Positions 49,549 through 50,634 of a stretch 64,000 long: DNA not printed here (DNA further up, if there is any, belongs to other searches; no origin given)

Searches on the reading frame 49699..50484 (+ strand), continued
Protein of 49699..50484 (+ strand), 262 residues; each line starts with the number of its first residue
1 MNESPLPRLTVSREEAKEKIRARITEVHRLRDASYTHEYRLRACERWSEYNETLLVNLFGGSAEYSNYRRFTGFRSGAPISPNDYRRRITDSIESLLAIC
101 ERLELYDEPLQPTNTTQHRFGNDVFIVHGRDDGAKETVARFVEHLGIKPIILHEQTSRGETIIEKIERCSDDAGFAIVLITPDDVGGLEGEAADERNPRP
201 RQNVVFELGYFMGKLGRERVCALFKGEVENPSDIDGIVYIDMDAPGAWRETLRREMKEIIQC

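Call 17: find_encoding_contigs(protein=P0017, flank=8000, max_places=2)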
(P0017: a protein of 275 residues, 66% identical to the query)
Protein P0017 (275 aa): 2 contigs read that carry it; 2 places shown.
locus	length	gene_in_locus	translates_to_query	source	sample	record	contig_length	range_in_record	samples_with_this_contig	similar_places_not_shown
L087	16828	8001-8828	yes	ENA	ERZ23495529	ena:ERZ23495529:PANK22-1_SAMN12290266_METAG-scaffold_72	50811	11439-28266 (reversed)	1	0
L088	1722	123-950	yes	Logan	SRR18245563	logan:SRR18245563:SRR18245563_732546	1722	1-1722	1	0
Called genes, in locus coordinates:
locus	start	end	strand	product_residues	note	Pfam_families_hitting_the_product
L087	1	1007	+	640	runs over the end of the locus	PF20581:DUF6785, PF20580:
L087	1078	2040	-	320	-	PF02129:Peptidase_S15 (faint), PF05448:AXE1, PF01738:DLH (weak), PF00561:Abhydrolase_1 (weak), PF12146:Hydrolase_4 (faint), PF00326:Peptidase_S9, PF07859:Abhydrolase_3 (weak)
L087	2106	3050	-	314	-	PF02129:Peptidase_S15 (faint), PF05448:AXE1, PF01738:DLH (weak), PF00326:Peptidase_S9 (weak), PF00561:Abhydrolase_1 (weak)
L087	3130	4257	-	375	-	PF00266:Aminotran_5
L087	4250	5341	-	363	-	PF00730:HhH-GPD, PF00293:NUDIX, PF14815:NUDIX_4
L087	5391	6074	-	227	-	PF20215:DUF6575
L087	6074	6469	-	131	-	-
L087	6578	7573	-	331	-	PF01926:MMR_HSR1, PF02421:FeoB_N (weak), PF02824:TGS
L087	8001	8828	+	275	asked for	PF10137:CAP12-PCTIR_TIR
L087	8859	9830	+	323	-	PF26568:RE_BanI_C, PF04556:DpnII (weak)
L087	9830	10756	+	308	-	PF01555:N6_N4_Mtase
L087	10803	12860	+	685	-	PF03235:GmrSD_N, PF07510:GmrSD_C, PF18899:DUF5655 (weak)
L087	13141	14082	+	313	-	PF00389:2-Hacid_dh, PF02826:2-Hacid_dh_C, PF03446:NAD_binding_2 (weak)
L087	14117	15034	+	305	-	PF13709:DUF4159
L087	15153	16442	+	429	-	PF00202:Aminotran_3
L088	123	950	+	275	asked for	PF10137:CAP12-PCTIR_TIR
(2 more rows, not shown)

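Call 18: find_encoding_contigs(protein=P0024, flank=8000, max_places=2)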
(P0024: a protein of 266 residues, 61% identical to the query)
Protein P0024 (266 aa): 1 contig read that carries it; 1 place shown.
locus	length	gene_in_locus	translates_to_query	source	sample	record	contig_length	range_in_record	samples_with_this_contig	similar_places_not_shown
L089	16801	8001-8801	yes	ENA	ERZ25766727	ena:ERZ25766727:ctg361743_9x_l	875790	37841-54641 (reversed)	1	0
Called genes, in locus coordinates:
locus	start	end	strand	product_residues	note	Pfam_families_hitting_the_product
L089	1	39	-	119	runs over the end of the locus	-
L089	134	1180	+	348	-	PF01170:UPF0020 (weak)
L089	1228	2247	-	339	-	PF01408:GFO_IDH_MocA, PF03447:NAD_binding_3 (weak), PF22725:GFO_IDH_MocA_C3, PF02894:GFO_IDH_MocA_C (weak), PF21252:Glyco_hydro_109_C (weak)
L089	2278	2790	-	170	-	PF00588:SpoU_methylase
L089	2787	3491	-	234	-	PF13398:Peptidase_M50B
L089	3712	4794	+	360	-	PF01264:Chorismate_synt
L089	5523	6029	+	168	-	PF27070:HTH_Rpn_C (weak)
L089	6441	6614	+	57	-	-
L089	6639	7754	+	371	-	-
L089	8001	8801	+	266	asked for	PF10137:CAP12-PCTIR_TIR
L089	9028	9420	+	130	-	-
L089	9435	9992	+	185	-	-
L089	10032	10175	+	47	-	-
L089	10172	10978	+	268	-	-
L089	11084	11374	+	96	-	PF01527:HTH_Tnp_1 (weak)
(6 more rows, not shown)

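Call 19: find_encoding_contigs(protein=P0030, flank=8000, max_places=2)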
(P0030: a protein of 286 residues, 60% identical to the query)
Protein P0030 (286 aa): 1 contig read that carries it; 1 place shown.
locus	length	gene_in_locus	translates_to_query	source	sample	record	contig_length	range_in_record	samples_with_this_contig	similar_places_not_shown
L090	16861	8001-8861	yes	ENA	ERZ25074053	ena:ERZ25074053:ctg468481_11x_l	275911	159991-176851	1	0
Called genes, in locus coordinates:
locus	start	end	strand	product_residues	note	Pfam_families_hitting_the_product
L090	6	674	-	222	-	-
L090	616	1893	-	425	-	PF13588:HSDR_N_2 (weak), PF03781:FGE-sulfatase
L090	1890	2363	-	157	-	-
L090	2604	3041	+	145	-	PF13551:HTH_29 (weak)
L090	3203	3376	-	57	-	-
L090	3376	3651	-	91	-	-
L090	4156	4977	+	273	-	-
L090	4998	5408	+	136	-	-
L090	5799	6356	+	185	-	PF00589:Phage_integrase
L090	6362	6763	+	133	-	-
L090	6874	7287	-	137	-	-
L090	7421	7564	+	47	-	-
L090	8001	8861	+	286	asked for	PF10137:CAP12-PCTIR_TIR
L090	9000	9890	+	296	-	-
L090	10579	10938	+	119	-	-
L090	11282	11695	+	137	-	PF13676:TIR_2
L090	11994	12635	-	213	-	PF02810:SEC-C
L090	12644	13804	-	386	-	PF18144:SMODS, PF21654:DncV-like_NTFase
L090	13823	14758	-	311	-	PF01734:Patatin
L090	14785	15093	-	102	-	-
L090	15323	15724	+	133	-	PF12844:HTH_19, PF13560:HTH_31 (weak), PF01381:HTH_3, PF13443:HTH_26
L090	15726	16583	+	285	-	PF06114:Peptidase_M78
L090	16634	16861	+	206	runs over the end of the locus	PF12161:HsdM_N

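Call 32: predict_structure(alignment_id=A1)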
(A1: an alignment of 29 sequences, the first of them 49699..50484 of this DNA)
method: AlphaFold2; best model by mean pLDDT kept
length: 262 residues; sequences in the alignment: 29
mean_pLDDT: 77.5   pTM: 0.47
mean pLDDT of the five models: 77.5, 76.7, 76.3, 75.5, 74.5
residues with pLDDT >= 90: 56; 70-90: 146; 50-70: 36; < 50: 24
segments of 3 or more residues with pLDDT < 50: 1-3, 111-118, 189-200
pLDDT, mean of each block of 10 residues (from residue 1): 61 90 94 88 95 90 82 90 92 94 75 42 75 79 82 77 74 82 59 45 71 81 78 66 80 77 53
secondary structure, 60 per line:
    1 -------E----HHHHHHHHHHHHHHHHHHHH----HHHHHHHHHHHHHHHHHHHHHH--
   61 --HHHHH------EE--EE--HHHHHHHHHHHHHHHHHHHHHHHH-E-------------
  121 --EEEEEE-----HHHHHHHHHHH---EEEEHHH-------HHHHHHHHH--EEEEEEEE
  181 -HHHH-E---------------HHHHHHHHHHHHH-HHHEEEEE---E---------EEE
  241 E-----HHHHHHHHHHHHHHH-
elements in order: H13-32 H37-58 H63-67 H82-105 E123-128 H134-144 E148-151 H162-170 E173-180 H182-185 H203-215 E220-224 E238-241 H247-261

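Call 37: search_protein_families(library=pfam, alignment_id=A4, max_evalue=0.00001)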
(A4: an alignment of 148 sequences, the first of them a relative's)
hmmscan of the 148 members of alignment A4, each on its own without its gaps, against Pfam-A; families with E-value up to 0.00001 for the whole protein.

A. member 1, L001:2344-2625:+ (94 aa): 0 families

B. families by the number of members that match (of 148 scanned): 108 families (the first 25 are shown)
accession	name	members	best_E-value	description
PF01555.25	N6_N4_Mtase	8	2.7e-29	DNA methylase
PF01909.29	NTP_transf_2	5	3.2e-14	Nucleotidyltransferase domain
PF18765.7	Polbeta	5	1.3e-11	Polymerase beta, Nucleotidyltransferase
PF00561.26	Abhydrolase_1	4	1.4e-38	alpha/beta hydrolase fold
PF12697.13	Abhydrolase_6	4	4.7e-24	Alpha/beta hydrolase family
PF12146.15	Hydrolase_4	4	1.4e-20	Serine aminopeptidase, S33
PF13304.12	AAA_21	4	3e-15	AAA domain, putative AbiEii toxin, Type IV TA system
PF00579.31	tRNA-synt_1b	3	5.1e-83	tRNA synthetases class I (W and Y)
PF13175.12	AAA_15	3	2.4e-22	AAA ATPase domain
PF01850.27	PIN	3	6.8e-19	PIN domain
PF00589.27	Phage_integrase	2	2.4e-41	Phage integrase family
PF00270.35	DEAD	2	1.4e-28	DEAD/DEAH box helicase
PF04851.21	ResIII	2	3.1e-27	Type III restriction enzyme, res subunit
PF08028.16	Acyl-CoA_dh_2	2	2.6e-26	Acyl-CoA dehydrogenase, C-terminal domain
PF00271.37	Helicase_C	2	4e-17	Helicase conserved C-terminal domain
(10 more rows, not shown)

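Call 38: search_protein_families(library=padloc, alignment_id=A4, max_evalue=0.00001)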
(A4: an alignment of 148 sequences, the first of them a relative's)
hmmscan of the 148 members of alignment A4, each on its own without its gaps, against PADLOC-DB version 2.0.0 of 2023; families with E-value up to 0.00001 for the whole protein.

A. member 1, L001:2344-2625:+ (94 aa): 0 families

B. families by the number of members that match (of 148 scanned): 335 families (the first 25 are shown)
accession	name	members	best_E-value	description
PDLC03632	MTase_III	8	5.9e-147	Type III methyltransferase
PDLC03644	MTase_III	8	8.3e-112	Type III methyltransferase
PDLC03636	MTase_III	8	1.2e-54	Type III methyltransferase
PDLC03635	MTase_III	8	1.4e-41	Type III methyltransferase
PDLC03354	MTase_II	8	4.9e-40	Type II methyltransferase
PDLC03633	MTase_III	8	6.1e-28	Type III methyltransferase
PDLC03300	MTase_II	8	1e-25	Type II methyltransferase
PDLC03371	MTase_II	8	8.1e-23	Type II methyltransferase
PDLC03339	MTase_II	8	1.1e-21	Type II methyltransferase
PDLC03299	MTase_II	8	2.6e-15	Type II methyltransferase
PDLC03738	oMTase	7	2.7e-16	orphan methyltransferase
PDLC03216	MTase_II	7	9e-16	Type II methyltransferase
PDLC03387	MTase_II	7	2.9e-13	Type II methyltransferase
PDLC03238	MTase_II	7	1.1e-10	Type II methyltransferase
PDLC03353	MTase_II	7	1.1e-10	Type II methyltransferase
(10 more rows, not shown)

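Call 40: search_protein_families(library=pfam, proteins=[L041:6041-7921:+, L041:8866-10296:+, L041:10301-10840:+, L027:4561-7554:+, L027:8674-10455:+, L013:5962-7905:+, L013:8727-9071:+, L013:9261-11363:+, L002:8890-9978:+, L002:10061-11134:+], max_evalue=0.001)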
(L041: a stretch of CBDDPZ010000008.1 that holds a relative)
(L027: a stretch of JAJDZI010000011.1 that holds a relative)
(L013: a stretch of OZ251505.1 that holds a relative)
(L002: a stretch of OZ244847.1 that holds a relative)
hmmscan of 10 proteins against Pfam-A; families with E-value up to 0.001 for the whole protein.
L041:6041-7921:+ (627 aa): 1 family
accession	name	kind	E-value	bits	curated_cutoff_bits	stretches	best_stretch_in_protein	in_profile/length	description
PF01555.25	N6_N4_Mtase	-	5.1e-15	56.5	26.7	1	164-250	126-220/221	DNA methylase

L041:8866-10296:+ (477 aa): 3 families
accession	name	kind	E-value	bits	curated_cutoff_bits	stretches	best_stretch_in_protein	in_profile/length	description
PF13175.12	AAA_15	-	8.6e-22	78.7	32.1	2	272-392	251-374/374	AAA ATPase domain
PF13304.12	AAA_21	-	1.2e-13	52.3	27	1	271-392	176-303/304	AAA domain, putative AbiEii toxin, Type IV TA system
PF02463.25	SMC_N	-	0.00084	19.3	40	0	345-403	156-213/220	RecF/RecN/SMC N terminal domain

L041:10301-10840:+ (180 aa): 0 families

L027:4561-7554:+ (998 aa): 1 family
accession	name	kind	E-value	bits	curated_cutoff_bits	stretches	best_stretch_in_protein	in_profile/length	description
PF01555.25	N6_N4_Mtase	-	2.7e-29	103.1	26.7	1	152-485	1-219/221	DNA methylase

L027:8674-10455:+ (594 aa): 3 families
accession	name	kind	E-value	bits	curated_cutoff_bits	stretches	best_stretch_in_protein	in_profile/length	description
PF13175.12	AAA_15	-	5.3e-21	76.1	32.1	1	92-510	14-374/374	AAA ATPase domain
PF13304.12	AAA_21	-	3e-15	57.5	27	1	374-510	151-303/304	AAA domain, putative AbiEii toxin, Type IV TA system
PF02463.25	SMC_N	-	0.00017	21.5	40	0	461-520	154-212/220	RecF/RecN/SMC N terminal domain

L013:5962-7905:+ (648 aa): 1 family
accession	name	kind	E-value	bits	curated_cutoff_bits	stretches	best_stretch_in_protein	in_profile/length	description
PF01555.25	N6_N4_Mtase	-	9.5e-15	55.6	26.7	1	23-101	140-220/221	DNA methylase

L013:8727-9071:+ (115 aa): 2 families
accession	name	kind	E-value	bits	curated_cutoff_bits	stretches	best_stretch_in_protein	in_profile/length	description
PF01909.29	NTP_transf_2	-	2.2e-13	50.8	21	1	24-98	4-82/93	Nucleotidyltransferase domain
PF18765.7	Polbeta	-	3.5e-09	37.2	26.9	1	30-113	10-88/93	Polymerase beta, Nucleotidyltransferase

L013:9261-11363:+ (701 aa): 1 family
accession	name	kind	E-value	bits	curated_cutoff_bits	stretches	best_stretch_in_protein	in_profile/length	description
PF04851.21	ResIII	-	2.1e-06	28.2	22.5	1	156-328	8-137/164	Type III restriction enzyme, res subunit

L002:8890-9978:+ (363 aa): 1 family
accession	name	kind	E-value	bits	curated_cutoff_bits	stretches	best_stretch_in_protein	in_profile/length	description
PF01555.25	N6_N4_Mtase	-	6.6e-22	79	26.7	1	80-358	1-175/221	DNA methylase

L002:10061-11134:+ (358 aa): 1 family
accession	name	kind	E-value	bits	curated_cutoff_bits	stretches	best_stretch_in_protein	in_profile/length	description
PF01609.27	DDE_Tnp_1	-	1.3e-15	58.1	23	1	140-293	64-199/200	Transposase DDE domain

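Call 41: search_protein_families(library=padloc, proteins=[L041:6041-7921:+, L041:8866-10296:+, L041:10301-10840:+, L027:4561-7554:+, L027:8674-10455:+, L013:5962-7905:+, L013:8727-9071:+, L013:9261-11363:+, L002:8890-9978:+, L002:10061-11134:+], max_evalue=0.001)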
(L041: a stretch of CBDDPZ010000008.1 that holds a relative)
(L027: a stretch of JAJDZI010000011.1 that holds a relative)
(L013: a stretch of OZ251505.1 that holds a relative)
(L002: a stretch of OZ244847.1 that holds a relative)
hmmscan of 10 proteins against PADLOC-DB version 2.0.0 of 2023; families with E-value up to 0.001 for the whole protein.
L041:6041-7921:+ (627 aa): 32 families (the best 25 are shown)
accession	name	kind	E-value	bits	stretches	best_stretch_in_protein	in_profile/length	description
PDLC03632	MTase_III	-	7e-80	267.3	2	72-269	338-545/983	Type III methyltransferase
PDLC03354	MTase_II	-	7.9e-14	49.5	1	100-257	231-386/425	Type II methyltransferase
PDLC03371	MTase_II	-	2.3e-13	48.3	1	178-256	173-255/260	Type II methyltransferase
PDLC03387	MTase_II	-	2.9e-13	47.6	1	166-256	188-278/289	Type II methyltransferase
PDLC03636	MTase_III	-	2.9e-11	40.9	1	190-253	342-405/575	Type III methyltransferase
PDLC03339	MTase_II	-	3.4e-11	40.5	1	191-254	209-272/399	Type II methyltransferase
PDLC03299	MTase_II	-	5.4e-11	40.5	1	189-263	193-268/296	Type II methyltransferase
PDLC03216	MTase_II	-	8e-11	39.5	1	189-256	191-258/364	Type II methyltransferase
PDLC03633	MTase_III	-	1e-10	39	1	181-258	281-358/616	Type III methyltransferase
PDLC03738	oMTase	-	1.3e-10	38.5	1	189-255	201-267/376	orphan methyltransferase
PDLC03353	MTase_II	-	2.1e-10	38.6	1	176-254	171-251/260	Type II methyltransferase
PDLC03638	MTase_III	-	2.6e-10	37.3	1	111-240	531-664/816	Type III methyltransferase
PDLC03300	MTase_II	-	3.5e-10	37.4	1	190-259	212-283/302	Type II methyltransferase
PDLC03238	MTase_II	-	1.1e-08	32.6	1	198-259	310-369/428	Type II methyltransferase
PDLC03644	MTase_III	-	2.2e-08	31.3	1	183-278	317-420/542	Type III methyltransferase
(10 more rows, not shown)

L041:8866-10296:+ (477 aa): 88 families (the best 25 are shown)
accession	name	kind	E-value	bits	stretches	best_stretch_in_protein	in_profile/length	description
PDLC04033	PD-T4-4_A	-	5.5e-110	366.7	1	20-468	2-455/460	-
PDLC04664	PDC-M47A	-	3.1e-92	307.9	1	20-467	2-456/461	-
PDLC04032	PD-T4-4_A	-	2.2e-68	229.4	2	182-471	173-469/474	-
PDLC02979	AriA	-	3.4e-24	84.3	2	234-392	223-373/373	-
PDLC03878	NsnB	-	1.8e-23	81.9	2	344-461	233-340/345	-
PDLC02980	AriA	-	3e-17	61.6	1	283-392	188-303/304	-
PDLC04214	HEC-02A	-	4.9e-14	50.4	2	325-404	214-291/338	-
PDLC02914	ATPase-Toprim_I-B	-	1.6e-13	48.7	1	340-403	195-261/443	-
PDLC04710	PDC-M56A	-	1.1e-11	42.3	2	20-53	3-36/382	-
PDLC04213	HEC-02A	-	5.2e-11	40.7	1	280-396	167-280/337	-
PDLC02981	AriAB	-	8e-11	39.3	1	274-394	263-379/694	-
PDLC00067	GajA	-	3e-10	37.2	2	21-58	8-45/604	AAA ATPase domain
PDLC02915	ATPase-Toprim_I-B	-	3.5e-10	37.3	2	343-416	251-327/623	-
PDLC00082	GajA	-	9.7e-10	35.4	1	349-413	374-441/694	AAA ATPase domain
PDLC00265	PtuA1|PtuA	-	1.1e-09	35.9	1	320-417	298-400/479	AAA ATPase domain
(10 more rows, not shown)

L041:10301-10840:+ (180 aa): 1 family
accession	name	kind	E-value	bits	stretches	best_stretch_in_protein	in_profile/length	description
PDLC04668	PDC-M47B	-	0.00011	20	1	23-167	25-172/186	-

L027:4561-7554:+ (998 aa): 42 families (the best 25 are shown)
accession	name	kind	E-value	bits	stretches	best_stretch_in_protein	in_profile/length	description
PDLC03632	MTase_III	-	5.9e-147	489.3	3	49-505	74-545/983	Type III methyltransferase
PDLC03354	MTase_II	-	1.7e-38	130.8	2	127-287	60-211/425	Type II methyltransferase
PDLC03636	MTase_III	-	1.1e-35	121.5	3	205-292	93-183/575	Type III methyltransferase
PDLC03644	MTase_III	-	1.2e-30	104.8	1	115-513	26-419/542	Type III methyltransferase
PDLC03633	MTase_III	-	6.1e-28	95.9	2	121-282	71-228/616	Type III methyltransferase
PDLC03300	MTase_II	-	1e-25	88.4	2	150-289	29-169/302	Type II methyltransferase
PDLC03634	MTase_III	-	4.7e-25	86.5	1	127-462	94-423/621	Type III methyltransferase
PDLC03635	MTase_III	-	4.2e-24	83.2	2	125-292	216-358/708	Type III methyltransferase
PDLC03371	MTase_II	-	8.1e-23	79.3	2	414-492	173-255/260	Type II methyltransferase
PDLC03339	MTase_II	-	1.1e-21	75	2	404-490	182-272/399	Type II methyltransferase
PDLC03641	MTase_III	-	4.2e-21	73.1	1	124-463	101-426/657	Type III methyltransferase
PDLC03638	MTase_III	-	1e-19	68.4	1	206-485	430-673/816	Type III methyltransferase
PDLC03738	oMTase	-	2.7e-16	57.3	2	429-493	205-269/376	orphan methyltransferase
PDLC03216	MTase_II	-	9e-16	55.8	2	426-493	192-259/364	Type II methyltransferase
PDLC03299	MTase_II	-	2.6e-15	54.7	1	426-498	194-267/296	Type II methyltransferase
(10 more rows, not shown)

L027:8674-10455:+ (594 aa): 73 families (the best 25 are shown)
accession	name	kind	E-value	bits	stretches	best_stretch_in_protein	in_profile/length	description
PDLC04033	PD-T4-4_A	-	8e-108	359.5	2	204-586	63-455/460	-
PDLC04664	PDC-M47A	-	2.6e-88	295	2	209-584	68-455/461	-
PDLC04032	PD-T4-4_A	-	1e-71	240.4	2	306-592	180-472/474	-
PDLC02979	AriA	-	2.5e-22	78.2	1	92-510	14-373/373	-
PDLC03878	NsnB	-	5e-19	67.3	1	92-531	13-301/345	-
PDLC02980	AriA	-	8.9e-18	63.3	2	340-510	144-303/304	-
PDLC04213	HEC-02A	-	1.9e-13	48.7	1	395-514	165-280/337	-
PDLC04214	HEC-02A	-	1.8e-12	45.2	1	404-514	179-286/338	-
PDLC02914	ATPase-Toprim_I-B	-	2.1e-12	45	1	455-519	195-259/443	-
PDLC00076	GajA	-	7e-10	35.9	1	346-514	231-394/700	AAA ATPase domain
PDLC04710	PDC-M56A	-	1.4e-09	35.5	1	83-118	3-38/382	-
PDLC00082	GajA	-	1.8e-09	34.6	1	467-513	374-421/694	AAA ATPase domain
PDLC04140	mad8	-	4.2e-09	34.4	1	97-508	24-235/314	mads_8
PDLC02358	Old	-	4.2e-09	33.8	1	463-532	282-353/578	Old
PDLC00096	GajA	-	4.7e-09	33.5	1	462-524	285-353/630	AAA ATPase domain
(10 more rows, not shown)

L013:5962-7905:+ (648 aa): 33 families (the best 25 are shown)
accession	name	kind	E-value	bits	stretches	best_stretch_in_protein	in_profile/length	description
PDLC03632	MTase_III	-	6.1e-70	234.4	3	2-146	428-591/983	Type III methyltransferase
PDLC03371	MTase_II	-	3.7e-13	47.6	1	34-107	183-255/260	Type II methyltransferase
PDLC03339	MTase_II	-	1.4e-11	41.8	1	43-105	210-272/399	Type II methyltransferase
PDLC03387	MTase_II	-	4.6e-11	40.4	1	49-107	220-278/289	Type II methyltransferase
PDLC03216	MTase_II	-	6.9e-11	39.7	1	38-108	189-259/364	Type II methyltransferase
PDLC03636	MTase_III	-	7.9e-11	39.4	1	49-104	350-405/575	Type III methyltransferase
PDLC03238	MTase_II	-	1.1e-10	39.1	1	22-113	284-372/428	Type II methyltransferase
PDLC03299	MTase_II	-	1.7e-10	38.9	1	41-115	194-269/296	Type II methyltransferase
PDLC03738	oMTase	-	3.1e-10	37.3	1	39-108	200-269/376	orphan methyltransferase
PDLC03300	MTase_II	-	8.7e-10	36.1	1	41-109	213-282/302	Type II methyltransferase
PDLC03633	MTase_III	-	1.8e-09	34.9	1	50-110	299-359/616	Type III methyltransferase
PDLC03353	MTase_II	-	6.1e-09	33.8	1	46-105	192-251/260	Type II methyltransferase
PDLC03320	MTase_II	-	9.1e-09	32.9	1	43-106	213-276/289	Type II methyltransferase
PDLC03354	MTase_II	-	1.7e-08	31.9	1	50-108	328-386/425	Type II methyltransferase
PDLC03644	MTase_III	-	4.8e-08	30.2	1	45-129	328-420/542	Type III methyltransferase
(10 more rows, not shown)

L013:8727-9071:+ (115 aa): 6 families
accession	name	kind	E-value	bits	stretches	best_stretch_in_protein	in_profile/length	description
PDLC04902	PDC-S09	-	3.8e-25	86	1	13-109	1-92/97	-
PDLC04905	PDC-S09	-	5.6e-22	76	1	13-115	1-101/101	-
PDLC04904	PDC-S09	-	2.1e-20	70.9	1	17-95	9-85/104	-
PDLC04906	PDC-S09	-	5e-15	53.7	1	25-95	16-85/98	-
PDLC04903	PDC-S09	-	4e-06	25.1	1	29-97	23-89/108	-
PDLC04907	PDC-S09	-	0.00029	18.9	1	29-63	23-57/114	-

L013:9261-11363:+ (701 aa): 1 family
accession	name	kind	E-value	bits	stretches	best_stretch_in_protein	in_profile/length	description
PDLC03648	REase_III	-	2.2e-06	24.1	1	580-621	313-354/871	Type III restriction enzyme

L002:8890-9978:+ (363 aa): 21 families
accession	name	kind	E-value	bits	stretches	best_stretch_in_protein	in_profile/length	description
PDLC03644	MTase_III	-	8.3e-112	372.7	1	19-358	1-339/542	Type III methyltransferase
PDLC03640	MTase_III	-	1.5e-105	352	2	19-213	1-207/654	Type III methyltransferase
PDLC03634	MTase_III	-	1.4e-83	279.8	1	22-359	60-403/621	Type III methyltransferase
PDLC03641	MTase_III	-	2.7e-64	215.9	1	57-358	104-404/657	Type III methyltransferase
PDLC03637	MTase_III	-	3.1e-61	205.6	1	43-358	108-411/513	Type III methyltransferase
PDLC03636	MTase_III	-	1.2e-54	184.1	2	121-358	89-357/575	Type III methyltransferase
PDLC03642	MTase_III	-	7e-44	148.4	1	56-358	81-355/528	Type III methyltransferase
PDLC03635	MTase_III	-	1.4e-41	141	1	53-231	214-377/708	Type III methyltransferase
PDLC03639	MTase_III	-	1.2e-40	137.5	1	52-277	82-290/639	Type III methyltransferase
PDLC03638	MTase_III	-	1.8e-31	107.3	1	58-355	381-626/816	Type III methyltransferase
PDLC03354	MTase_II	-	1.3e-26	91.6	1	58-312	61-306/425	Type II methyltransferase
PDLC03643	MTase_III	-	3.5e-25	87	1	132-358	1-224/465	Type III methyltransferase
PDLC03645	MTase_III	-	6.2e-21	72.1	1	60-174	142-243/709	Type III methyltransferase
PDLC03633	MTase_III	-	1.9e-18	64.5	1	57-209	77-232/616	Type III methyltransferase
PDLC03300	MTase_II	-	2.1e-18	64.5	2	125-208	83-165/302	Type II methyltransferase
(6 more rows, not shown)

L002:10061-11134:+ (358 aa): 0 families
